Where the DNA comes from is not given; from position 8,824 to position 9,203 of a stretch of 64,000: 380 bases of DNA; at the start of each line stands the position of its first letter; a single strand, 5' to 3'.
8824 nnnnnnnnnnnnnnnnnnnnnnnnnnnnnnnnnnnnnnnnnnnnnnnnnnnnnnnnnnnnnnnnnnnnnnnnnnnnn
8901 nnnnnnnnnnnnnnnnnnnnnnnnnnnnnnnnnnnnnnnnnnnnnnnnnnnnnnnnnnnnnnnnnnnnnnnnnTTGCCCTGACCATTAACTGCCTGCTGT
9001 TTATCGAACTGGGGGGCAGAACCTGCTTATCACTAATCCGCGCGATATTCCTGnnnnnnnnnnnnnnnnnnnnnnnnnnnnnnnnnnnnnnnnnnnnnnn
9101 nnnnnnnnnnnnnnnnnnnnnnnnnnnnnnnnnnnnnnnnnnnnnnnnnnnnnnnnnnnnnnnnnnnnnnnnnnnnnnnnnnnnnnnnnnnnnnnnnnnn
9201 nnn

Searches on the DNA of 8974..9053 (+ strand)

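Call 40: search_dna_similar(query=window:8974-9053:+, collection=ecoli_genomes, mode=near, max_rows=8)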
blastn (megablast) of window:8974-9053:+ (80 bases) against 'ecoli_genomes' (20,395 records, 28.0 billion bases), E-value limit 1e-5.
Records with a match: 5402; places in all: 5402; records where one place covers at least 80% of the query: 5402.
Genomes with a match: 5402 of 5426; with a place that covers at least 80% of the query: 5402. Places per genome that has any: lowest 1, median 1, highest 1. On chromosomes: 5401 places; on plasmids: 1.
Best place of each record, by identity: >=99% 1; 95-99% 5081; 90-95% 320.
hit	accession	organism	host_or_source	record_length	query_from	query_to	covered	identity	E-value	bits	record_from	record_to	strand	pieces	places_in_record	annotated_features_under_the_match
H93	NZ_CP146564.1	Escherichia coli strain B1.H1.18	Hospital Wastewater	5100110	1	80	100%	100.0%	2e-33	148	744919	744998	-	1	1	AMP-binding protein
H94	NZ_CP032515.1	Escherichia coli strain 118UI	Homo sapiens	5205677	1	80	100%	98.8%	1e-31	143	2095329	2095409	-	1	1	fadD: long-chain-fatty-acid--CoA ligase FadD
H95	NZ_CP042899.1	Escherichia coli strain CFSAN061763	missing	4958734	1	80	100%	98.8%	1e-31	143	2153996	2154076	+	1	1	fadD: long-chain-fatty-acid--CoA ligase FadD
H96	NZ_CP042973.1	Escherichia coli strain CFSAN061768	missing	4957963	1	80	100%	98.8%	1e-31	143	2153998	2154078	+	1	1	fadD: long-chain-fatty-acid--CoA ligase FadD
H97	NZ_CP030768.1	Escherichia coli strain 2017C-4173W12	missing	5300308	1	80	100%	98.8%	1e-31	143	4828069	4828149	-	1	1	fadD: long-chain-fatty-acid--CoA ligase FadD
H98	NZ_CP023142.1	Escherichia coli strain CFSAN061770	missing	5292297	1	80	100%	98.8%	1e-31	143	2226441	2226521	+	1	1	fadD: long-chain-fatty-acid--CoA ligase FadD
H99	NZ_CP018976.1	Escherichia coli strain Ecol_545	Homo sapiens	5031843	1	80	100%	98.8%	1e-31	143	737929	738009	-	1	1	fadD: long-chain-fatty-acid--CoA ligase FadD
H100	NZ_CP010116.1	Escherichia coli strain C1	cow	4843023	1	80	100%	98.8%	1e-31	143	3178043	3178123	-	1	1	fadD: long-chain-fatty-acid--CoA ligase FadD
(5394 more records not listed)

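Call 42: get_annotated_region(hit=H93, flank=20000)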
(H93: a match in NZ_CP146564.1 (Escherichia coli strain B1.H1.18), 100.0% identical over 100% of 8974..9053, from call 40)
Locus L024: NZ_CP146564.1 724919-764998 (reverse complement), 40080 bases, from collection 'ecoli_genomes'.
description: Escherichia coli strain B1.H1.18 chromosome, complete genome
organism: Escherichia coli strain B1.H1.18 (NCBI taxid 562)
replicon: chromosome; assembly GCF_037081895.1
host: -; source: Hospital Wastewater; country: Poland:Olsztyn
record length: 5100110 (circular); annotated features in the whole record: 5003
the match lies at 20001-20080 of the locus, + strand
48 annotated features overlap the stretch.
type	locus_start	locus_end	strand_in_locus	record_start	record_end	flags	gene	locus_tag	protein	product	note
CDS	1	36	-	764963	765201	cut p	yobH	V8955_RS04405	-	YobH family protein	frameshifted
CDS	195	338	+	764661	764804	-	mgrB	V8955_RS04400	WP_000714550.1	PhoP/PhoQ regulator MgrB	-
CDS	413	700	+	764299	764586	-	yebO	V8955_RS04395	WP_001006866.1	YebO family protein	-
CDS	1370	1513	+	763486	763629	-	yobF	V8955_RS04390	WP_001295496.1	DUF2627 domain-containing protein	-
CDS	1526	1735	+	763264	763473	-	cspE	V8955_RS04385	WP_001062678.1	transcription antiterminator/RNA stability regulator CspE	-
CDS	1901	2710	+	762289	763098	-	rlmA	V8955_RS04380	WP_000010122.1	23S rRNA (guanine(745)-N(1))-methyltransferase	-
CDS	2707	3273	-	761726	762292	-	mntP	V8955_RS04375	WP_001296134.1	manganese efflux pump MntP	-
CDS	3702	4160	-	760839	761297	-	yobD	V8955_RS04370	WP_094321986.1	DUF986 family protein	-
CDS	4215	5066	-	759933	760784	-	manZ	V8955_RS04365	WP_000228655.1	PTS mannose transporter subunit IID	-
CDS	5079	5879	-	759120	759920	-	manY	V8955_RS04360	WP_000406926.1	PTS mannose transporter subunit IIC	-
CDS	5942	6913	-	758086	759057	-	manX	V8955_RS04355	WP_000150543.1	PTS mannose transporter subunit IIAB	-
CDS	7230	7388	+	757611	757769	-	yoaL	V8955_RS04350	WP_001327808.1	protein YoaL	-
CDS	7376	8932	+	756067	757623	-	yoaE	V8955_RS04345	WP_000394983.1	CNNM family cation transport protein YoaE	-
CDS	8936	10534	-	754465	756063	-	pdeD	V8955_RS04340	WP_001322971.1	EAL domain-containing protein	-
CDS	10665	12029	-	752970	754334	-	sdaA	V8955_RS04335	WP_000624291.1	L-serine ammonia-lyase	-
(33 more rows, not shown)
